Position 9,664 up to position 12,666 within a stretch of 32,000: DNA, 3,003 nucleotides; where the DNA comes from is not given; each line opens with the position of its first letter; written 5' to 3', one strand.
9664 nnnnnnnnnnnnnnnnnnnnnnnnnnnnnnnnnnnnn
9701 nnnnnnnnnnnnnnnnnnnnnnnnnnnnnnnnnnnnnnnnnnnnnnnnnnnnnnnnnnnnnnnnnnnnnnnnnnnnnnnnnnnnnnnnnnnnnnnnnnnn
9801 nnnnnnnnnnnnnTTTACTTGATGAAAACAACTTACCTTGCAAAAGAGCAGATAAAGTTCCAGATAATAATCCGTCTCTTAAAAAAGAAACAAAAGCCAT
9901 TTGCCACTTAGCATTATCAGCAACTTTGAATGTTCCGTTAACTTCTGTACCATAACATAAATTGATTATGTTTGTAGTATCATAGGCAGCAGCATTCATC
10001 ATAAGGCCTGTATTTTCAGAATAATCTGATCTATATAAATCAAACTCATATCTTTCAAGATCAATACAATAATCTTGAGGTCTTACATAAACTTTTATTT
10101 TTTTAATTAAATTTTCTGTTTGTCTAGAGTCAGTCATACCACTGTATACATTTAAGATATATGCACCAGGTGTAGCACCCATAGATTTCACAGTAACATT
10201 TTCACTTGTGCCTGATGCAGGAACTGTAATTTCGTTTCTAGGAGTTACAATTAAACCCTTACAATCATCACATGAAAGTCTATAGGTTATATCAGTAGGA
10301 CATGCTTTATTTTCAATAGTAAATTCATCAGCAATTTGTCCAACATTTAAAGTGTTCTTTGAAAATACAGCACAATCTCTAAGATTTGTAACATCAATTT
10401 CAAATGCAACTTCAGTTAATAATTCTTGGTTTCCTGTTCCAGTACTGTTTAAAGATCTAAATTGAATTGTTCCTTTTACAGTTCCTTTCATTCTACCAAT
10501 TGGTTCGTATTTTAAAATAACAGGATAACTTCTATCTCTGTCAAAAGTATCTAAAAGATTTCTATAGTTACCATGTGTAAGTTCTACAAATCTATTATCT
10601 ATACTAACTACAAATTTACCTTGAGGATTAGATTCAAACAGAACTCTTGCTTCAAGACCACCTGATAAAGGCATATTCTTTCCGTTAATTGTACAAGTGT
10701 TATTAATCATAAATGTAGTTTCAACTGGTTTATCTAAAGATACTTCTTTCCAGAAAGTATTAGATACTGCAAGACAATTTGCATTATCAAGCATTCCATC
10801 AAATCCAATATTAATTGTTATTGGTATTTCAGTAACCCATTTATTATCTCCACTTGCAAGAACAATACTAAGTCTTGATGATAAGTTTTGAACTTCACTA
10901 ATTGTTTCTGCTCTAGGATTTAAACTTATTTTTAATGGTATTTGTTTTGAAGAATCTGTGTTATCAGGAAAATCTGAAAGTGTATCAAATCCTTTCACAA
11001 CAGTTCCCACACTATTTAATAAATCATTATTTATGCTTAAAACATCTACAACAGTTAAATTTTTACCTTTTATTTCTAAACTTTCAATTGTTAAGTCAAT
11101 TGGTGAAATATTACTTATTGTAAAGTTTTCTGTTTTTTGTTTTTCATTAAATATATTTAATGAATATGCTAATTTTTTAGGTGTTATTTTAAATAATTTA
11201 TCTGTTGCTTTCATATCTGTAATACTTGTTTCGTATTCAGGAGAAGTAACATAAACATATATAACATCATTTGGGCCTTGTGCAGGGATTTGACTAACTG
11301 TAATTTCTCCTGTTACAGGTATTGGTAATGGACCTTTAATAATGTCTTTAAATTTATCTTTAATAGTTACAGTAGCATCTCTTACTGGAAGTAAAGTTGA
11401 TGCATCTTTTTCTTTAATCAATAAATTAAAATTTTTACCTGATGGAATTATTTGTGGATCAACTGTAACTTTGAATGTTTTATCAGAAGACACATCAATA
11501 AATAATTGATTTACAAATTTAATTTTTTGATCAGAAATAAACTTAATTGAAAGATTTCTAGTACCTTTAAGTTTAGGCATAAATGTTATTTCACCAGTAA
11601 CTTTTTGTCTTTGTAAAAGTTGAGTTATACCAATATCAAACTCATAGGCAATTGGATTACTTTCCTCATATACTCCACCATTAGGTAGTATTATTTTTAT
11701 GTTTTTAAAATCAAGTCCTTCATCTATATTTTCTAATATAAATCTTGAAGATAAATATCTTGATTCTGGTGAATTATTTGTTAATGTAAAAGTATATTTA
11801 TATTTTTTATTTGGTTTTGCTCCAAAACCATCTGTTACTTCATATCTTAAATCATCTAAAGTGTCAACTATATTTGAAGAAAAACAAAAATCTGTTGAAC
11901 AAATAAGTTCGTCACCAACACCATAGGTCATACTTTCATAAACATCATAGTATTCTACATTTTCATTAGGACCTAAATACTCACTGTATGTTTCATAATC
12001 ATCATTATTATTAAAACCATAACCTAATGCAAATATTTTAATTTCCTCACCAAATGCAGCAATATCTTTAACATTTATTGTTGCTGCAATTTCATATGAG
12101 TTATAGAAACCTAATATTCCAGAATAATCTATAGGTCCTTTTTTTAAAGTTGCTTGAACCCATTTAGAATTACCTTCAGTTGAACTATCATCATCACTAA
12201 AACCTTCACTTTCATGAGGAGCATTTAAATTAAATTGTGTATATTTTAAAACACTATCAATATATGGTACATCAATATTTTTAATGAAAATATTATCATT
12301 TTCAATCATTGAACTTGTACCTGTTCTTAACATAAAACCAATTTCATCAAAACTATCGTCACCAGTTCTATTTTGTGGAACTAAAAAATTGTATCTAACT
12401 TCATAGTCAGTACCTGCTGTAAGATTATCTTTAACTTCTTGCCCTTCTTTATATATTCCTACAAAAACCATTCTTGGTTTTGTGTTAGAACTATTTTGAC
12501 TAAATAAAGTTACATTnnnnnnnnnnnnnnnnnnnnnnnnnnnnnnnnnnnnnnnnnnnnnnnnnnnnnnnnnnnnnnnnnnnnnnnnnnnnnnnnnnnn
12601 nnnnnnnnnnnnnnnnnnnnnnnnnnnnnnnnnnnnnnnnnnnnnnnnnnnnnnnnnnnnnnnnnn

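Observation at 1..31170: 31-kb co-oriented locus of four collinear giant paralogs, a truncated paralog and a pilin-like gene, with no recognisable enzymes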

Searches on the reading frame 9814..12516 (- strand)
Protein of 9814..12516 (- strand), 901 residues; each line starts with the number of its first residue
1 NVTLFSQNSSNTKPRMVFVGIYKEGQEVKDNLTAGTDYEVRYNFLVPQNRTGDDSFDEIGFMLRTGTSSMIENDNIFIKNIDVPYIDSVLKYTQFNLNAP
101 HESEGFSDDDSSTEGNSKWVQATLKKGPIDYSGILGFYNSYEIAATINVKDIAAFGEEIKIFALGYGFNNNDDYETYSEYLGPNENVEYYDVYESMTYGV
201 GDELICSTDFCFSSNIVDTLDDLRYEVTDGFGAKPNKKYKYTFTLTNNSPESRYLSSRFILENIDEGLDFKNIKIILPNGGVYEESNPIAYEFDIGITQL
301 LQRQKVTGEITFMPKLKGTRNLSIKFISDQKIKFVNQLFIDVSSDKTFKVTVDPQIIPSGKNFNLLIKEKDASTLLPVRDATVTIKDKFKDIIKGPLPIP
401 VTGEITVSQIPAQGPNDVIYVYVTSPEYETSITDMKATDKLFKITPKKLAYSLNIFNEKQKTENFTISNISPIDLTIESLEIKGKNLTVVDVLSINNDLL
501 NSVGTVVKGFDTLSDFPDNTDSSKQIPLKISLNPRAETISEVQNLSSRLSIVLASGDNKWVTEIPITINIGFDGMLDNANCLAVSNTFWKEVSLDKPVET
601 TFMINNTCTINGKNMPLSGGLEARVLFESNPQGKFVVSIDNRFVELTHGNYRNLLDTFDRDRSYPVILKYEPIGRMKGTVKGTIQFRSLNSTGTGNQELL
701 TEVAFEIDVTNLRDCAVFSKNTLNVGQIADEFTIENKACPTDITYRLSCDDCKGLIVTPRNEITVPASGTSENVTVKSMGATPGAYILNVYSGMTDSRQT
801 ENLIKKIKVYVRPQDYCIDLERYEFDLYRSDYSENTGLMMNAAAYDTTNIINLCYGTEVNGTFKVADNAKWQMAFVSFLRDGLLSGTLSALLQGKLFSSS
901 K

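Call 94: predict_structure(alignment_id=A6)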
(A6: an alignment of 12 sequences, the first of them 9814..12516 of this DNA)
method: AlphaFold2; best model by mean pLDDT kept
length: 901 residues; sequences in the alignment: 12
mean_pLDDT: 72.8   pTM: 0.38
mean pLDDT of the five models: 72.8, 72.5, 71.7, 71.7, 71.6
residues with pLDDT >= 90: 69; 70-90: 552; 50-70: 141; < 50: 139
segments of 3 or more residues with pLDDT < 50: 1-10, 98-108, 130-135, 176-194, 202-204, 399-403, 818-827, 829-833, 837-901
pLDDT, mean of each block of 10 residues (from residue 1): 33 72 75 83 76 68 81 87 83 65 41 83 68 56 88 69 76 46 31 53 60 83 72 88 85 82 80 84 74 82 86 86 88 88 83 79 82 80 75 57 62 82 84 84 88 83 88 86 63 71 81 55 84 74 82 85 87 78 77 76 88 79 88 86 89 87 89 76 90 76 86 82 73 83 81 74 76 83 78 68 82 54 47 46 45 42 33 24 26 24 30
secondary structure, 60 per line:
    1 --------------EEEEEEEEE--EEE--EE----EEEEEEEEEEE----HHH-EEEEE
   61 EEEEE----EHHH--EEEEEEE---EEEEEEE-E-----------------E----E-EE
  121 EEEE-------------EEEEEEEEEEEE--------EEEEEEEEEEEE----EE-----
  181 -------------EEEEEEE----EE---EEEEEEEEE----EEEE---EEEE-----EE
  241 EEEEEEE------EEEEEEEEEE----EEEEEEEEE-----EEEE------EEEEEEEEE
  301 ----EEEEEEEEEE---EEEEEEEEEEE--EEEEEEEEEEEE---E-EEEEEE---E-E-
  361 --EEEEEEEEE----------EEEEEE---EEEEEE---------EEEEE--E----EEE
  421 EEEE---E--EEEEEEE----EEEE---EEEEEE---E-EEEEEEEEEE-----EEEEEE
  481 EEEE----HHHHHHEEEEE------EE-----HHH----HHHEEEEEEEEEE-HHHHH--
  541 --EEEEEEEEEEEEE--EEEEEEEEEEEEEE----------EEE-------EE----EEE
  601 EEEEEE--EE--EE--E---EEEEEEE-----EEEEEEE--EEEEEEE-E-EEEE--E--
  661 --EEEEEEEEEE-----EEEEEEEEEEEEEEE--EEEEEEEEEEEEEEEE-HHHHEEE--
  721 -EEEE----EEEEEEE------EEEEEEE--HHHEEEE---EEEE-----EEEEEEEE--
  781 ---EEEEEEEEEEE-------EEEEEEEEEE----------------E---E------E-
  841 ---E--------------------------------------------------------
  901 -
elements in order (helices of 4 or more, strands of 3 or more residues): E15-23 E26-28 E37-47 E56-65 E76-82 E86-92 E119-124 E138-149 E158-169 E194-200 E210-218 E223-226 E230-233 E239-247 E254-263 E268-276 E282-285 E292-300 E305-314 E318-328 E331-342 E348-353 E363-371 E382-387 E391-396 E406-410 E418-424 E431-437 E442-445 E449-454 E460-469 E475-484 H489-494 E495-499 E523-532 H534-538 E543-555 E558-571 E582-584 E598-606 E621-627 E633-639 E642-648 E652-655 E663-672 E678-692 E695-710 H712-715 E716-718 E722-725 E730-736 E743-749 E755-758 E762-765 E771-778 E784-794 E802-811

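Call 98: fold_search(model_id=the predicted structure, library=pdb)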
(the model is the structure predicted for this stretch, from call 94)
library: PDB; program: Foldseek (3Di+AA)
matches with E <= 10: 1662; with E <= 0.001: 394
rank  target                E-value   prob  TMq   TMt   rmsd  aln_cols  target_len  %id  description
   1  7sqc_2A               1.1e-18  1.00  0.17  0.20  32.6       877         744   11  Ciliary C1 central pair apparatus isolated from Chlamydomonas reinhardtii (released 2022-04-13)
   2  7sqc_O0               1.2e-18  1.00  0.13  0.11  27.7       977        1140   10  Ciliary C1 central pair apparatus isolated from Chlamydomonas reinhardtii (released 2022-04-13)
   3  9ijj_4I               1.4e-18  1.00  0.14  0.06  39.9       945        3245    9  In situ structure of the central apparatus in mouse sperm axoneme. (released 2025-06-04)
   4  7som_D                1.4e-18  1.00  0.11  0.08  46.5       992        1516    9  Ciliary C2 central pair apparatus isolated from Chlamydomonas reinhardtii (released 2022-04-13)
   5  7sqc_2B               2.3e-18  1.00  0.17  0.19  31.1       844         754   10  Ciliary C1 central pair apparatus isolated from Chlamydomonas reinhardtii (released 2022-04-13)
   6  9ijj_h                2.9e-18  1.00  0.14  0.10  45.0       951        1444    9  In situ structure of the central apparatus in mouse sperm axoneme. (released 2025-06-04)
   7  9ijj_4G               5.8e-17  1.00  0.16  0.05  34.5       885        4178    8  In situ structure of the central apparatus in mouse sperm axoneme. (released 2025-06-04)
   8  9ijj_4H               7.9e-17  1.00  0.15  0.06  37.4       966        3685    9  In situ structure of the central apparatus in mouse sperm axoneme. (released 2025-06-04)
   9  9ijj_4J               4.2e-16  1.00  0.13  0.15  31.8       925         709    8  In situ structure of the central apparatus in mouse sperm axoneme. (released 2025-06-04)
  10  8beg_A                1.2e-15  1.00  0.12  0.16  23.8       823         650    9  Structure of Ig-like domains from PrgB (released 2022-11-30)
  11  8beg_B                2.3e-15  1.00  0.12  0.16  24.1       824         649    9  Structure of Ig-like domains from PrgB (released 2022-11-30)
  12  7sqc_F1               1.6e-14  1.00  0.12  0.20  18.7       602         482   11  Ciliary C1 central pair apparatus isolated from Chlamydomonas reinhardtii (released 2022-04-13)
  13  7sqc_T1               3.0e-14  1.00  0.15  0.20  19.0       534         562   12  Ciliary C1 central pair apparatus isolated from Chlamydomonas reinhardtii (released 2022-04-13)
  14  9u62_E                4.0e-14  1.00  0.10  0.09  48.8       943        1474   10  AP pathways C3 convertase C3bBbP and C3 complex (released 2026-01-14)
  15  9ijj_4A               9.5e-14  1.00  0.16  0.08  27.5      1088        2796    8  In situ structure of the central apparatus in mouse sperm axoneme. (released 2025-06-04)
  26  9u60_E                1.4e-12  1.00  0.11  0.08  49.1       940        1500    9  C3 convertases zymogen C4b2 in loading state (released 2026-01-14)
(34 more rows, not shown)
